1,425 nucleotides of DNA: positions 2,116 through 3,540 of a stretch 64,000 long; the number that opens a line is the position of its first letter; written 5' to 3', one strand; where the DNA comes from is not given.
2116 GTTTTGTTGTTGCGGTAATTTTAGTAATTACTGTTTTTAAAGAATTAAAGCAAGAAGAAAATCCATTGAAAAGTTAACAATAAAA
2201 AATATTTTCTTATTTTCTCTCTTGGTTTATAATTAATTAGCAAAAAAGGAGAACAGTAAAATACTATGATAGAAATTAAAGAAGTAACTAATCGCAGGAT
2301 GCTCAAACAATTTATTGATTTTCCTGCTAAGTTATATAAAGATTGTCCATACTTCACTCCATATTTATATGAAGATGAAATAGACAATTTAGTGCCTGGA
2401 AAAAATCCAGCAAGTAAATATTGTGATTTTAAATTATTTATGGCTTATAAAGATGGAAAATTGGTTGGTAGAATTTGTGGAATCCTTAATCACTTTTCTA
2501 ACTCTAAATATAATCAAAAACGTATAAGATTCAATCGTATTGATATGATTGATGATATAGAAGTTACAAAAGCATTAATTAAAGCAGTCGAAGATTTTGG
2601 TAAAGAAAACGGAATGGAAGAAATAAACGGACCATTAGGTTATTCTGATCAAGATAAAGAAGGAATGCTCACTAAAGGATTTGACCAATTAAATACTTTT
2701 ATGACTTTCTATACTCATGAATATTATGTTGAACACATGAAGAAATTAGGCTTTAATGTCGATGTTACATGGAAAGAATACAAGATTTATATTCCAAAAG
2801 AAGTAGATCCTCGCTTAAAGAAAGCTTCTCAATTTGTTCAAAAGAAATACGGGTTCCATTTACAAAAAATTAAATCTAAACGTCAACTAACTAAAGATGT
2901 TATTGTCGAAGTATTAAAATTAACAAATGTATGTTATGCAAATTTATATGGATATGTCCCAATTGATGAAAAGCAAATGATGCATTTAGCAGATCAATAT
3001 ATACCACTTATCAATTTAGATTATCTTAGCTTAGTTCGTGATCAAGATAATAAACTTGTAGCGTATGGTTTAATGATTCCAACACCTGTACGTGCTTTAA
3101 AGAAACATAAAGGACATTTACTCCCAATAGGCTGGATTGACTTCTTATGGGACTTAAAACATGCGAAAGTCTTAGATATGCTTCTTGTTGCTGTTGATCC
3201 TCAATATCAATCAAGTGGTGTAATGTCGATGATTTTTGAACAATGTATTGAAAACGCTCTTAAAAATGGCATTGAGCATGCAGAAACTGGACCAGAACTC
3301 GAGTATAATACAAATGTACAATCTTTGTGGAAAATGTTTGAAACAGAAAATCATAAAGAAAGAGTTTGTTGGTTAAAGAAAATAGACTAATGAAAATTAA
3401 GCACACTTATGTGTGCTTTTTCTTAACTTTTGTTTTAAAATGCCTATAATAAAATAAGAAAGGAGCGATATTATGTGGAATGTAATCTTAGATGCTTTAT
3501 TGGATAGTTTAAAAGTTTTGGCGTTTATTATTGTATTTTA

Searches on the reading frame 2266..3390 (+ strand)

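Call 37: search_protein_families(library=pfam, proteins=[window:2266-3390:+], max_evalue=0.001)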
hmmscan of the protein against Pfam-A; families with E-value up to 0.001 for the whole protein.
window:2266-3390:+ (374 aa): 2 families
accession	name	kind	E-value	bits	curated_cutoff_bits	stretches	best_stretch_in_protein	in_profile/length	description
PF00583.31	Acetyltransf_1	-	1.9e-08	35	20.7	1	280-356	39-113/116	Acetyltransferase (GNAT) family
PF13508.13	Acetyltransf_7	-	0.0004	21.1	27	0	288-339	15-65/84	Acetyltransferase (GNAT) domain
